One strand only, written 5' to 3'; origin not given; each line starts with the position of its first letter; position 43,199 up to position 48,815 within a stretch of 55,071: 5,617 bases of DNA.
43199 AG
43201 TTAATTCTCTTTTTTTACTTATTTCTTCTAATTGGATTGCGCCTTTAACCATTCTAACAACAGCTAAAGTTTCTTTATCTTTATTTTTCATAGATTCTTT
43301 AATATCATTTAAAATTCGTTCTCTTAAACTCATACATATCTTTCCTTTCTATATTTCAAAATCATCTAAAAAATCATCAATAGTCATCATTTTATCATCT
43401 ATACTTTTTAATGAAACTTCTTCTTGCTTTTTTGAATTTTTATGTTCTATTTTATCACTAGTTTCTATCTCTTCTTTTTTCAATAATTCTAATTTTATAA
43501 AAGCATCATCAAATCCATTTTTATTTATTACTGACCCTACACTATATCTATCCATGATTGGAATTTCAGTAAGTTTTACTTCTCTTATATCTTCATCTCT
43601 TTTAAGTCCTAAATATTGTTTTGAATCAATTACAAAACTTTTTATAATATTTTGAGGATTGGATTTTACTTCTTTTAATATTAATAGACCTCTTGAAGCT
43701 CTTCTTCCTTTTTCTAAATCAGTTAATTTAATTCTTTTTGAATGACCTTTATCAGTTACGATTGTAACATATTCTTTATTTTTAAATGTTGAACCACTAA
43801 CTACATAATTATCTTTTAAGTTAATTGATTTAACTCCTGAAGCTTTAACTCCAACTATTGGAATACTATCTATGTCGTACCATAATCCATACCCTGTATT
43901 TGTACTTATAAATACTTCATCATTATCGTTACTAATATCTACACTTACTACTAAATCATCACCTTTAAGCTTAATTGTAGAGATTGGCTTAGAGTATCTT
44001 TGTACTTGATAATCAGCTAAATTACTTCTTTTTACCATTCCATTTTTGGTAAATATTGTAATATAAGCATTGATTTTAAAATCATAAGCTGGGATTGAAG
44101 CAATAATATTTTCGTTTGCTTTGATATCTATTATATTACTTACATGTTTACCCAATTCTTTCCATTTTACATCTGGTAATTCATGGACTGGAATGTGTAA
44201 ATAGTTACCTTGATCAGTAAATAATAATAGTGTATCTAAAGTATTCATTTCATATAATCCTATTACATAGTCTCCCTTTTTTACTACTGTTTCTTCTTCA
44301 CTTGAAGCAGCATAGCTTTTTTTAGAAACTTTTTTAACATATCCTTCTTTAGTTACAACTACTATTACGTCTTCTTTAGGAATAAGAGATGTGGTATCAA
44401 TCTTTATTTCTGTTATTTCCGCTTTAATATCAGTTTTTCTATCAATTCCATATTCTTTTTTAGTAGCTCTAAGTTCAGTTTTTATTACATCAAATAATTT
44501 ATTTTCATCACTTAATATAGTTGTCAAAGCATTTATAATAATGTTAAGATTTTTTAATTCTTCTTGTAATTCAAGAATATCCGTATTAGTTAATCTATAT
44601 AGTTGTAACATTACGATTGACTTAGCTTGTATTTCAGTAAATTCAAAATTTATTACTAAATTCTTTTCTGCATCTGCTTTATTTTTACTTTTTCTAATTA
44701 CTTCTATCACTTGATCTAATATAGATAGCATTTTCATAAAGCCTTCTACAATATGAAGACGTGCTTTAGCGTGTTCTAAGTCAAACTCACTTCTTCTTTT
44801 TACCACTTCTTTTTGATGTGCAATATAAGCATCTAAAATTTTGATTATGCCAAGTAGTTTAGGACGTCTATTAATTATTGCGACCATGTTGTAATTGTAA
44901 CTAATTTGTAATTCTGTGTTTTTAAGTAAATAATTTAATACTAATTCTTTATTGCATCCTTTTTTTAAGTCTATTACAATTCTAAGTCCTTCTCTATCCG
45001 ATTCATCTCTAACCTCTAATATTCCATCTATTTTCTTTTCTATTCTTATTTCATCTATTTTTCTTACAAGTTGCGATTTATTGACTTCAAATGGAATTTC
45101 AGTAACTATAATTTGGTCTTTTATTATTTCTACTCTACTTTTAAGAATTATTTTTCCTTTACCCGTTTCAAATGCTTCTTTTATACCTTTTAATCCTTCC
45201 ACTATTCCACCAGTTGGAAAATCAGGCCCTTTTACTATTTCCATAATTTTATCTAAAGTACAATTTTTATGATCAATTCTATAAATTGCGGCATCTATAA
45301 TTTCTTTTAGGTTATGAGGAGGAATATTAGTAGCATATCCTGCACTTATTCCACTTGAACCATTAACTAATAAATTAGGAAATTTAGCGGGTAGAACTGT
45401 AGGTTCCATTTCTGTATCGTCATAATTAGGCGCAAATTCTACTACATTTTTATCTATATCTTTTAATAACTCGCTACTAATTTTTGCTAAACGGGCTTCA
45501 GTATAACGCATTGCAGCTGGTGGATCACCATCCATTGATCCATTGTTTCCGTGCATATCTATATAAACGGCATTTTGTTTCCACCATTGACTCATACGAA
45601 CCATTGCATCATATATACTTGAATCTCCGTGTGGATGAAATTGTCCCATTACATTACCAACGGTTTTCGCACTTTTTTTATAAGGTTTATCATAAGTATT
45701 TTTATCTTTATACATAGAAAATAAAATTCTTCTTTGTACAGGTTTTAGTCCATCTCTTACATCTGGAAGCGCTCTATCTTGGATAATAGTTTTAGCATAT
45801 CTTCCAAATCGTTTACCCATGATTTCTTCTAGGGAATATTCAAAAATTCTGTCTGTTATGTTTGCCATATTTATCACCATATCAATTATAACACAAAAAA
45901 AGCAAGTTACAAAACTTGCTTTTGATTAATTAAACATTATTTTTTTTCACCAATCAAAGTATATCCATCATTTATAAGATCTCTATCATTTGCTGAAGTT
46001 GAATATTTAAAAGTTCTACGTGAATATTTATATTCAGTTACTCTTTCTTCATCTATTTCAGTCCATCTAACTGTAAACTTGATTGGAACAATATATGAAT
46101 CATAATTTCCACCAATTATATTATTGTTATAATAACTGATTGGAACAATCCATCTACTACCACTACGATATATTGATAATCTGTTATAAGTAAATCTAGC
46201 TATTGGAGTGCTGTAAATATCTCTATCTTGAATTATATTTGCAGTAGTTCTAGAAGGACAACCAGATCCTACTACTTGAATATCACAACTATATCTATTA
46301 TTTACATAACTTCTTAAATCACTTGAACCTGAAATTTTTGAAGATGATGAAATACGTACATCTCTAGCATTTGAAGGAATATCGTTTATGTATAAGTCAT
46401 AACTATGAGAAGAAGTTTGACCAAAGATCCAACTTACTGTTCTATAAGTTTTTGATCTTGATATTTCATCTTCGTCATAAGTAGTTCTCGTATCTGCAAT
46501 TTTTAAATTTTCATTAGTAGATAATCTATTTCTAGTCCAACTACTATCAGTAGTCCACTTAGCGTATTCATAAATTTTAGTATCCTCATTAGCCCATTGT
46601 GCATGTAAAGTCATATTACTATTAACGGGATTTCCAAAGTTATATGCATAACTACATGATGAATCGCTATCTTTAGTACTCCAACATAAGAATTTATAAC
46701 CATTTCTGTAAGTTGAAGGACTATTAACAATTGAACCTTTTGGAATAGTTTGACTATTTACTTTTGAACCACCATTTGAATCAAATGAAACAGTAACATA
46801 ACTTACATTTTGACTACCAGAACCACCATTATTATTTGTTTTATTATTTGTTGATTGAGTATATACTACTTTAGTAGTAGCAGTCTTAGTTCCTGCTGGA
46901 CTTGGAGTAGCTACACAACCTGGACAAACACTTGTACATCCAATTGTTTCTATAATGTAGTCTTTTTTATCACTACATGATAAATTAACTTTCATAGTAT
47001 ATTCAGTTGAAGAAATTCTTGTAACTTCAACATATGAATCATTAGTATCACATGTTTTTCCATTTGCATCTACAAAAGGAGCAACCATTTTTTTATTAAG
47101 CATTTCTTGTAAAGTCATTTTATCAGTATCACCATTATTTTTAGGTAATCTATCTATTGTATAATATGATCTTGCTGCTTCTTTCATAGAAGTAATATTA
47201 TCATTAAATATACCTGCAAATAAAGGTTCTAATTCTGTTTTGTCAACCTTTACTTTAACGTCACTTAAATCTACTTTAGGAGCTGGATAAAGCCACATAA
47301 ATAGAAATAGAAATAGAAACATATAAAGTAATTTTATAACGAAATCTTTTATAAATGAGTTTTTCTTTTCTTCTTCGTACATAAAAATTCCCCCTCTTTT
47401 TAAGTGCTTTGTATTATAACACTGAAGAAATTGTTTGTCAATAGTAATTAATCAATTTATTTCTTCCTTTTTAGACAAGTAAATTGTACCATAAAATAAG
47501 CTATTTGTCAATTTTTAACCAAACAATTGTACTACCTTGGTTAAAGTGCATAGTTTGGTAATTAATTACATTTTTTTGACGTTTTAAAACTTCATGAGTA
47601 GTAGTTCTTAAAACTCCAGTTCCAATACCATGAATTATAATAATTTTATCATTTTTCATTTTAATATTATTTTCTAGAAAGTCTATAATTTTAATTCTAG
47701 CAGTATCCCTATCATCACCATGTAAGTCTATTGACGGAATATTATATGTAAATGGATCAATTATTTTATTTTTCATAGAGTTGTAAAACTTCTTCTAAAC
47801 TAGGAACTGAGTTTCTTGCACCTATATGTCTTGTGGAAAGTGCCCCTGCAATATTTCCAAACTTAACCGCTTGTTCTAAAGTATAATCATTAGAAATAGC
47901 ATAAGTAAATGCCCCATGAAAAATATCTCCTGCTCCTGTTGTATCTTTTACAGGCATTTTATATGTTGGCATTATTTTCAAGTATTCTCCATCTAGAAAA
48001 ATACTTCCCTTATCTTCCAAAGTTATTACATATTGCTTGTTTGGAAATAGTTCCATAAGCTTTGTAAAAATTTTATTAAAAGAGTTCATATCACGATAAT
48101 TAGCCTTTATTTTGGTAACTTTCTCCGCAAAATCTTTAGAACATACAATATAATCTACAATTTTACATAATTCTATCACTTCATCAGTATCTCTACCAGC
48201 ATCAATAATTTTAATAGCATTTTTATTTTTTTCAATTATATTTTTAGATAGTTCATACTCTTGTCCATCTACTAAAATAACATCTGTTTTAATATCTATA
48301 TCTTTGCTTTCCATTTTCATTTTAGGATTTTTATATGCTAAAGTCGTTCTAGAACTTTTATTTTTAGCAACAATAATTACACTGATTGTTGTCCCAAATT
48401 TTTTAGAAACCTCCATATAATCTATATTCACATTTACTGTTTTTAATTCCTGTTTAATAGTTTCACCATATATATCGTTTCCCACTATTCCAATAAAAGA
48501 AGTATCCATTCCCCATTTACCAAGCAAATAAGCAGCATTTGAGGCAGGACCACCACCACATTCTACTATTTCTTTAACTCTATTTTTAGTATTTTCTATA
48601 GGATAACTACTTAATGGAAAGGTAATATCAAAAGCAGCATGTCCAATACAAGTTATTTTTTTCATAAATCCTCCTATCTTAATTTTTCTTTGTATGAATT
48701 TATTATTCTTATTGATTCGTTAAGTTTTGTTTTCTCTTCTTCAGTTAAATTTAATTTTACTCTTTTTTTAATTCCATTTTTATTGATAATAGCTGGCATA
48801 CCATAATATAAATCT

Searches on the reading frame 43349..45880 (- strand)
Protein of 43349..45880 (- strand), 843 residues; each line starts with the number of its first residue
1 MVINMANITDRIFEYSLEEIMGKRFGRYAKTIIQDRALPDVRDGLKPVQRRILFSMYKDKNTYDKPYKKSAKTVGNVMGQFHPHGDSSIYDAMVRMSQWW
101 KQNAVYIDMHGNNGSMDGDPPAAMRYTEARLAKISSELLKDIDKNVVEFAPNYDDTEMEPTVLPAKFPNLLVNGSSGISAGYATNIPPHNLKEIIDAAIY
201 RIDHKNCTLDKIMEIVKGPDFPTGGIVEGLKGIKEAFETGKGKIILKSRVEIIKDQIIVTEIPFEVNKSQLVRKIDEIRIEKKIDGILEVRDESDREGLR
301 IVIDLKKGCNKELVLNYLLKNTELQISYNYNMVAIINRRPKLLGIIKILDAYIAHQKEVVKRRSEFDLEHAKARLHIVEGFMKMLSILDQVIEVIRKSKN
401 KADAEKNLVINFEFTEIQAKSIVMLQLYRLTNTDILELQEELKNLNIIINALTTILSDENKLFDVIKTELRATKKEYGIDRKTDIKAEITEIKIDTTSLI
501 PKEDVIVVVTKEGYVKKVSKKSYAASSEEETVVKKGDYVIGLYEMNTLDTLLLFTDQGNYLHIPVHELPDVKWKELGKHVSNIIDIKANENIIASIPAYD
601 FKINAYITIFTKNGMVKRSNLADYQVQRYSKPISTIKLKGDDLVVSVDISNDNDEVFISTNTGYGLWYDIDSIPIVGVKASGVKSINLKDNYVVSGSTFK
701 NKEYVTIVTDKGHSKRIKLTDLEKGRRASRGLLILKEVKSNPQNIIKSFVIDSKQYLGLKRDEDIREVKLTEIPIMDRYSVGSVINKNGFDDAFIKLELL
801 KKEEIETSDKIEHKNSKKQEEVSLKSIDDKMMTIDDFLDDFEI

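Call 46: search_protein_families(library=pfam, proteins=[window:43349-45880:-], max_evalue=0.00001)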
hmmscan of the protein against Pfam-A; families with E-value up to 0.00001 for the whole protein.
window:43349-45880:- (843 aa): 2 families
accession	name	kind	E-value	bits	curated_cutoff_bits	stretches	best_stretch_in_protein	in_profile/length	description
PF00521.26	DNA_topoisoIV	-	2e-158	528.2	31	1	36-470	1-431/432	DNA gyrase/topoisomerase IV, subunit A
PF03989.18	DNA_gyraseA_C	-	2.8e-29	100.7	27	1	606-650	2-47/48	DNA gyrase C-terminal domain, beta-propeller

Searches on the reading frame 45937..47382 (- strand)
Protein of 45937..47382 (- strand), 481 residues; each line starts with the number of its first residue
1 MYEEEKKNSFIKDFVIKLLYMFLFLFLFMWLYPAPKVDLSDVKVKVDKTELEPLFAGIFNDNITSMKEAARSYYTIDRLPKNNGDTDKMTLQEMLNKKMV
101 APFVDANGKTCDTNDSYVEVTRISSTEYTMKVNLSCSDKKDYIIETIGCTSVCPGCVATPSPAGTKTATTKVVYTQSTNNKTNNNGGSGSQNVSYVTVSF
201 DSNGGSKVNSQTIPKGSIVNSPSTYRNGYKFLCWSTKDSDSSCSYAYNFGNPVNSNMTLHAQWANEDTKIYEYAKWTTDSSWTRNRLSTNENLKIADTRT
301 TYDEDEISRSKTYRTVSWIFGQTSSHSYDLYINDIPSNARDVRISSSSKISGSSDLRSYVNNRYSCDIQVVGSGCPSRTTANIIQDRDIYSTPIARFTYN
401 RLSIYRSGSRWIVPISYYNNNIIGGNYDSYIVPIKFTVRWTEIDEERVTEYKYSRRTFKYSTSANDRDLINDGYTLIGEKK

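Call 46: search_protein_families(library=pfam, proteins=[window:45937-47382:-], max_evalue=0.00001)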
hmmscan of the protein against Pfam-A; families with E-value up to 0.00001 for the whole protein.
window:45937-47382:- (481 aa): 1 family
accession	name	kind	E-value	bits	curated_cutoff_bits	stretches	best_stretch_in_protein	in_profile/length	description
PF09479.16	Flg_new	-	1.4e-11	44.8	27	1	197-262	2-65/65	Listeria-Bacteroides repeat domain (List_Bact_rpt)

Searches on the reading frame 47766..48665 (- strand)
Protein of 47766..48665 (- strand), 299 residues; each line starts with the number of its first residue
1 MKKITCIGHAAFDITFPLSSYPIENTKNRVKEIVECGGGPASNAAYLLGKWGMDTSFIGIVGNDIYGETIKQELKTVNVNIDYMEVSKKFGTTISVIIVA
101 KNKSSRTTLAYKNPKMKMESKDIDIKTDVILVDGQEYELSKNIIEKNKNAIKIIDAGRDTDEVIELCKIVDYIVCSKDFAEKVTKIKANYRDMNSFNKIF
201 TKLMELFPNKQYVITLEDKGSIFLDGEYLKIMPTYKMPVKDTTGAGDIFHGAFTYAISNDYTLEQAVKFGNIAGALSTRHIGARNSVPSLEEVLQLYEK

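Call 46: search_protein_families(library=pfam, proteins=[window:47766-48665:-], max_evalue=0.00001)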
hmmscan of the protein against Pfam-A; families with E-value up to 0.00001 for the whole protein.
window:47766-48665:- (299 aa): 1 family
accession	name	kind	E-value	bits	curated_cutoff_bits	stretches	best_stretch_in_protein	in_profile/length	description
PF00294.29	PfkB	-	2.1e-41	142.7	25.8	1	1-289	1-301/302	pfkB family carbohydrate kinase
